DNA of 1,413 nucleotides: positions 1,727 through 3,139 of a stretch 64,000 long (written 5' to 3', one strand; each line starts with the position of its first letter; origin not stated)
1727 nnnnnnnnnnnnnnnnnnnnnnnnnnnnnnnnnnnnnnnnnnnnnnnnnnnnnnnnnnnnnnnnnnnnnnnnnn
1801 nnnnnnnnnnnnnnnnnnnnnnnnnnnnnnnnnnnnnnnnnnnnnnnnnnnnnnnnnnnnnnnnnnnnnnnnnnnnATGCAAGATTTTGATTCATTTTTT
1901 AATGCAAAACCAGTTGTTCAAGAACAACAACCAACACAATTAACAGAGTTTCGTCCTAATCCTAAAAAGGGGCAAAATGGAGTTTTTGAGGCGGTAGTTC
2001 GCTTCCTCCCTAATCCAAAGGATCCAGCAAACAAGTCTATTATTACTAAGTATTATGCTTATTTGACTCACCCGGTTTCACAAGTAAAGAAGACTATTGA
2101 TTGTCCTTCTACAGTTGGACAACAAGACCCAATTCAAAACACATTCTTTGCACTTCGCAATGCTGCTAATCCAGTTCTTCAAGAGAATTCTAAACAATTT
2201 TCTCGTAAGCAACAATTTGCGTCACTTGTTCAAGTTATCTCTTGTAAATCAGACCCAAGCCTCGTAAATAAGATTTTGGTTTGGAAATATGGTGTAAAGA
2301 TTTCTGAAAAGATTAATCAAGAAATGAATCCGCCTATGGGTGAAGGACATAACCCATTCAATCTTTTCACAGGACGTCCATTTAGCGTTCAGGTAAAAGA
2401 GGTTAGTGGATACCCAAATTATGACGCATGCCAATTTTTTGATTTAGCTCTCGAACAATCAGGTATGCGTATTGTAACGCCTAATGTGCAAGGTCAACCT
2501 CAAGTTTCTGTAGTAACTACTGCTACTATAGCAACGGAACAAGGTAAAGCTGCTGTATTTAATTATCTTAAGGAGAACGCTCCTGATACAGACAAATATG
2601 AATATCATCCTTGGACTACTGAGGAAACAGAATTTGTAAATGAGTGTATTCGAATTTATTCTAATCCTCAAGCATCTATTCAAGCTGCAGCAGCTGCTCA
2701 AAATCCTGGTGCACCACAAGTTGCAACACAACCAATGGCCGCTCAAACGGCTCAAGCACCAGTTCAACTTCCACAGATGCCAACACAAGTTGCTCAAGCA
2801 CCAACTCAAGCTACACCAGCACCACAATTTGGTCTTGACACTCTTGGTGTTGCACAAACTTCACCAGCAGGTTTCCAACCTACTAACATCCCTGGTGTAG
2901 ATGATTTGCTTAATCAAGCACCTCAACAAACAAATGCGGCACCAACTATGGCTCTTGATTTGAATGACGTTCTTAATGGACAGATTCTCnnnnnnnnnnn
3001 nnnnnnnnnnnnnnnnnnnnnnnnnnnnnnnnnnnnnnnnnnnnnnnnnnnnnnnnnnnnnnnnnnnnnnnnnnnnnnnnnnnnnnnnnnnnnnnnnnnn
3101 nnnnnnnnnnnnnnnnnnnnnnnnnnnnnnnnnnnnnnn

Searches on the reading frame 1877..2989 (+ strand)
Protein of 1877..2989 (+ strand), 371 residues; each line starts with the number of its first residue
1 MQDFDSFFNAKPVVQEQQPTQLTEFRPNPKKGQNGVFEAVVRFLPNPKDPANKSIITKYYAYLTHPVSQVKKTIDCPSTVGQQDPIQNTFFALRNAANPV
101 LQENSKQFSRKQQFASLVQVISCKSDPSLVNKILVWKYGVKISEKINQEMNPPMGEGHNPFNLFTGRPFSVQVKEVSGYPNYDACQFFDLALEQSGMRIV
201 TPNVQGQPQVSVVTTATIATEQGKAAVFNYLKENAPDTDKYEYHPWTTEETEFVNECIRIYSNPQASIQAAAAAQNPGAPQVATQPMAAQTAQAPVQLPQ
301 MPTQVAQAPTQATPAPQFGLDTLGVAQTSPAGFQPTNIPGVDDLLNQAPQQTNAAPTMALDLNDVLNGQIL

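Call 18: search_protein_families(library=phrogs, proteins=[window:1877-2989:+], max_evalue=0.001)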
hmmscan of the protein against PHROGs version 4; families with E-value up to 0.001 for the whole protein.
seq(371 aa): 2 families
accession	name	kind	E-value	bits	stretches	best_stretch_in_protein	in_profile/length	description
phrog_224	-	DNA, RNA and nucleotide metabolism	5.3e-24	86.6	1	29-188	40-199/318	single strand DNA binding protein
phrog_1764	-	unknown function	1.3e-07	32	1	34-189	39-194/391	unknown function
